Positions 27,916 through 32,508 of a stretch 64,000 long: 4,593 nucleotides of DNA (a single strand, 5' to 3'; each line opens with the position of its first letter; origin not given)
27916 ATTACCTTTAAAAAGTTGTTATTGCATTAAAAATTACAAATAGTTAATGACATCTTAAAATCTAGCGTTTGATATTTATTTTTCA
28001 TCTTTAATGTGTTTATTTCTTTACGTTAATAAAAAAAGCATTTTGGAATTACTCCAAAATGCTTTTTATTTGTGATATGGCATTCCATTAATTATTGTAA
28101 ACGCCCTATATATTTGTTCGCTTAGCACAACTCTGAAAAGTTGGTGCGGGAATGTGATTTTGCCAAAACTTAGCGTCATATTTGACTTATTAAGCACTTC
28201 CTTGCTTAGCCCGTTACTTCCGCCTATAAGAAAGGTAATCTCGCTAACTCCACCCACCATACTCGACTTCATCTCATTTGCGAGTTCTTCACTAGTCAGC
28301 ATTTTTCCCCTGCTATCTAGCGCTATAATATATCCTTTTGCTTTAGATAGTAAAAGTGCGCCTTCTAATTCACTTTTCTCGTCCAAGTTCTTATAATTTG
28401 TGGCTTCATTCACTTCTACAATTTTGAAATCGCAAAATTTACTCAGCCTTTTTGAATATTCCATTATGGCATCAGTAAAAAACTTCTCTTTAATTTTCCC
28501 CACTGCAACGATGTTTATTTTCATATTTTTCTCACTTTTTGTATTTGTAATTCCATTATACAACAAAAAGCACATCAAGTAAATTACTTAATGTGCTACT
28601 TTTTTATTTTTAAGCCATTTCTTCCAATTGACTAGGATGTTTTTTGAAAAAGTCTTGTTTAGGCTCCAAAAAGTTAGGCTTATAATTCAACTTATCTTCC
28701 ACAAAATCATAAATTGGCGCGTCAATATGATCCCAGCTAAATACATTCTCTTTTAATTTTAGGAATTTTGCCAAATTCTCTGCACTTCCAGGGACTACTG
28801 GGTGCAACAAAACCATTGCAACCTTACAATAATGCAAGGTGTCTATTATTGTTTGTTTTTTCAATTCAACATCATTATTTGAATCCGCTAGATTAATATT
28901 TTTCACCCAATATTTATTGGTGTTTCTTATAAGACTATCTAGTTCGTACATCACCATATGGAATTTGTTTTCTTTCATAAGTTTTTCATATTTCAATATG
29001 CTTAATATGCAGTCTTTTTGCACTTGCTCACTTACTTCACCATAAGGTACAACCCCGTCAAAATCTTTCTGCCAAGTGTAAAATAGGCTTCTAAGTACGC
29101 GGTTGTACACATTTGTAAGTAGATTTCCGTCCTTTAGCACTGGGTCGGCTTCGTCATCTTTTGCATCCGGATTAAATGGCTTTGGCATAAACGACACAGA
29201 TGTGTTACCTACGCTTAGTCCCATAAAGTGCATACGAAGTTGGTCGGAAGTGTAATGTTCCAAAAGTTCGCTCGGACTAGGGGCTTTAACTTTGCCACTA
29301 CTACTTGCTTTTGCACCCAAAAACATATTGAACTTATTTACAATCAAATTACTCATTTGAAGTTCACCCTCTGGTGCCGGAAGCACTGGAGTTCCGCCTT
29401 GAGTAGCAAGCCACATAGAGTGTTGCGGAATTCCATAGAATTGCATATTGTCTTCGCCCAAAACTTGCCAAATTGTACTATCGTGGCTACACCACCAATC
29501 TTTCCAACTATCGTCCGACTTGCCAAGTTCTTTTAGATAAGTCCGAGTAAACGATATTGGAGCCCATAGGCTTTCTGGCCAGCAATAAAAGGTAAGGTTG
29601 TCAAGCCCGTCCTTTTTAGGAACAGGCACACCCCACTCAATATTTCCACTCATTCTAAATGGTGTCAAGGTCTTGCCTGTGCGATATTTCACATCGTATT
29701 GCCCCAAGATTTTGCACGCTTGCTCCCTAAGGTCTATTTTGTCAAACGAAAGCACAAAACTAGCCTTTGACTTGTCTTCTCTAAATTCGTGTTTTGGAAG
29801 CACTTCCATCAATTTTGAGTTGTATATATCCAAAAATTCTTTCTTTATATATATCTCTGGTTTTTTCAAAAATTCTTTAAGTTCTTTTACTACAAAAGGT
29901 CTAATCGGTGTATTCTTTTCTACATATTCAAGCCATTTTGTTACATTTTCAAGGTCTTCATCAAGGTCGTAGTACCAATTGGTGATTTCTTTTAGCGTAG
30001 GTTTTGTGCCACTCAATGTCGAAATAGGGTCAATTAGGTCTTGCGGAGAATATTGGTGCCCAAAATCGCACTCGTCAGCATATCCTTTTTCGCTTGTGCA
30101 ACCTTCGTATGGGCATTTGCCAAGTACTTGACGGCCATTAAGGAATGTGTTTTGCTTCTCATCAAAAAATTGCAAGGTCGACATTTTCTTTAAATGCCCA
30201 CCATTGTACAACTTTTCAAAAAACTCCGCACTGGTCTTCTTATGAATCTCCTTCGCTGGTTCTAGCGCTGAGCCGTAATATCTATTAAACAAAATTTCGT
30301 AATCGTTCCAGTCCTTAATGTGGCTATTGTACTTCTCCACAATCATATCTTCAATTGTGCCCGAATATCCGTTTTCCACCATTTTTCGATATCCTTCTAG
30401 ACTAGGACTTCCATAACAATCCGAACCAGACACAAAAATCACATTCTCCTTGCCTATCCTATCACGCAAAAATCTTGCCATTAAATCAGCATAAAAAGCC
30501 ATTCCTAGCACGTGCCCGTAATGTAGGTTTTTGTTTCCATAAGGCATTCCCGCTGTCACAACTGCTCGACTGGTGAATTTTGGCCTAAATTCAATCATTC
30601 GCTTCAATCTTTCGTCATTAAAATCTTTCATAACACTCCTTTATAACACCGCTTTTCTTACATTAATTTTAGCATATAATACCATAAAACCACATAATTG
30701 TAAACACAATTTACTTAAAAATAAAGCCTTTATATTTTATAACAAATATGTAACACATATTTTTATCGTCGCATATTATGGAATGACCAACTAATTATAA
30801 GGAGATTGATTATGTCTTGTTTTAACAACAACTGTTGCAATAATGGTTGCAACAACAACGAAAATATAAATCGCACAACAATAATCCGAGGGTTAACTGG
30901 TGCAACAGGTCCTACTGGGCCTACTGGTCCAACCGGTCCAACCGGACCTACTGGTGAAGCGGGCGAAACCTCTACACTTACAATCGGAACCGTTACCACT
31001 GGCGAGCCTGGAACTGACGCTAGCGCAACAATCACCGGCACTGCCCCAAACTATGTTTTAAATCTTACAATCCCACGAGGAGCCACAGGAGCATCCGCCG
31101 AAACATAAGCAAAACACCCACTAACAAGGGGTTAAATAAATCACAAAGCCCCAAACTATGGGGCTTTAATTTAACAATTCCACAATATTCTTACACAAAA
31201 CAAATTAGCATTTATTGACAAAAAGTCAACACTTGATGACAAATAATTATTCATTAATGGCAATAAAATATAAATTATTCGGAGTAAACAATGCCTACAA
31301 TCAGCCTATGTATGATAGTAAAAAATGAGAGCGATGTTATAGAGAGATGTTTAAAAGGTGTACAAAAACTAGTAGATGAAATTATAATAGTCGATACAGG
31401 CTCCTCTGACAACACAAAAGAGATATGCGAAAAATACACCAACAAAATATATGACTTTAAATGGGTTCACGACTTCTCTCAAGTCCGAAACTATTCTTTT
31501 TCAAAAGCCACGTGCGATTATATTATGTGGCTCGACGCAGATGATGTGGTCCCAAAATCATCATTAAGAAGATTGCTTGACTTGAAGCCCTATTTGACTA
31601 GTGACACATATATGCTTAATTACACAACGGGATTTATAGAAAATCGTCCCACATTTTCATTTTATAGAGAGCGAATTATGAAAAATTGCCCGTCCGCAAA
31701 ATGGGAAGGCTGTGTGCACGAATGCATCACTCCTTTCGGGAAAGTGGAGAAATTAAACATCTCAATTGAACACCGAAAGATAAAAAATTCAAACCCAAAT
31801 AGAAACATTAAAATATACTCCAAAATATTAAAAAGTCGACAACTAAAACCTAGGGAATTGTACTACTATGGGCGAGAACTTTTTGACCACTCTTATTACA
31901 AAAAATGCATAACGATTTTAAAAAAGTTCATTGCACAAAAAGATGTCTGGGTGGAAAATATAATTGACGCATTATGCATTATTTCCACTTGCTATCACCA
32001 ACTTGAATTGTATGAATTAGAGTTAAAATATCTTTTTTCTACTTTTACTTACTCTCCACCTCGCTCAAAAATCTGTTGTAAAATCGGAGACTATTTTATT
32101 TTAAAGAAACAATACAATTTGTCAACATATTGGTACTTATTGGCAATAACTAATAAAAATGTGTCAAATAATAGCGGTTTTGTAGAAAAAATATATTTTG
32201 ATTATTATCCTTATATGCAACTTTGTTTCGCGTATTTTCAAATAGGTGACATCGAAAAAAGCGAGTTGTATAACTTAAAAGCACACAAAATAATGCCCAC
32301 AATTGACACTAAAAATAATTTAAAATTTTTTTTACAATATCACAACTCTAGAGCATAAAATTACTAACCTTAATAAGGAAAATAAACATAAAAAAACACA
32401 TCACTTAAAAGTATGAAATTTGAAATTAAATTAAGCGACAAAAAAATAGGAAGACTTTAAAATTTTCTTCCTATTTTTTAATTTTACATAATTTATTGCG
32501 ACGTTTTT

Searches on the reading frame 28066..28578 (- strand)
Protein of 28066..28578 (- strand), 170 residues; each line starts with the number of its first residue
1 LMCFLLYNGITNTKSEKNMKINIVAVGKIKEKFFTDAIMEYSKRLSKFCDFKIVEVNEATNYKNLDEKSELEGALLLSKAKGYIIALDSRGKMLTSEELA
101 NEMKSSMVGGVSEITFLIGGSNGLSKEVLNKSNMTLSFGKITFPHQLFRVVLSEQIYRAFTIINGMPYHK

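Call 19: search_protein_families(library=pfam, proteins=[window:28066-28578:-], max_evalue=0.001)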
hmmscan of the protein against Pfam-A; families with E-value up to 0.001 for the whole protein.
window:28066-28578:- (170 aa): 1 family
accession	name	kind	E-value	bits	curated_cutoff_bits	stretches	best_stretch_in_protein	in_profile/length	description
PF02590.22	SPOUT_MTase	-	5.5e-54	182.8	27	1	19-169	1-154/154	Predicted SPOUT methyltransferase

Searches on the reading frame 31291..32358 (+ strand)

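Call 19: search_protein_families(library=pfam, proteins=[window:31291-32358:+], max_evalue=0.001)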
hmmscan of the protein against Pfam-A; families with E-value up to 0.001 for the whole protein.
window:31291-32358:+ (355 aa): 3 families
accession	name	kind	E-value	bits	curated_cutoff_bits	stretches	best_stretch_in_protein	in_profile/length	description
PF00535.33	Glycos_transf_2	-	1.1e-22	81.1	23.3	1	5-98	1-102/168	Glycosyl transferase family 2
PF13704.12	Glyco_tranf_2_4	-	7.9e-06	26.7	27.5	1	11-87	1-84/98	Glycosyl transferase family 2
PF10111.15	Glyco_tranf_2_2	-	1.1e-05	25.5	27.3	1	7-97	5-104/276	Glycosyltransferase like family 2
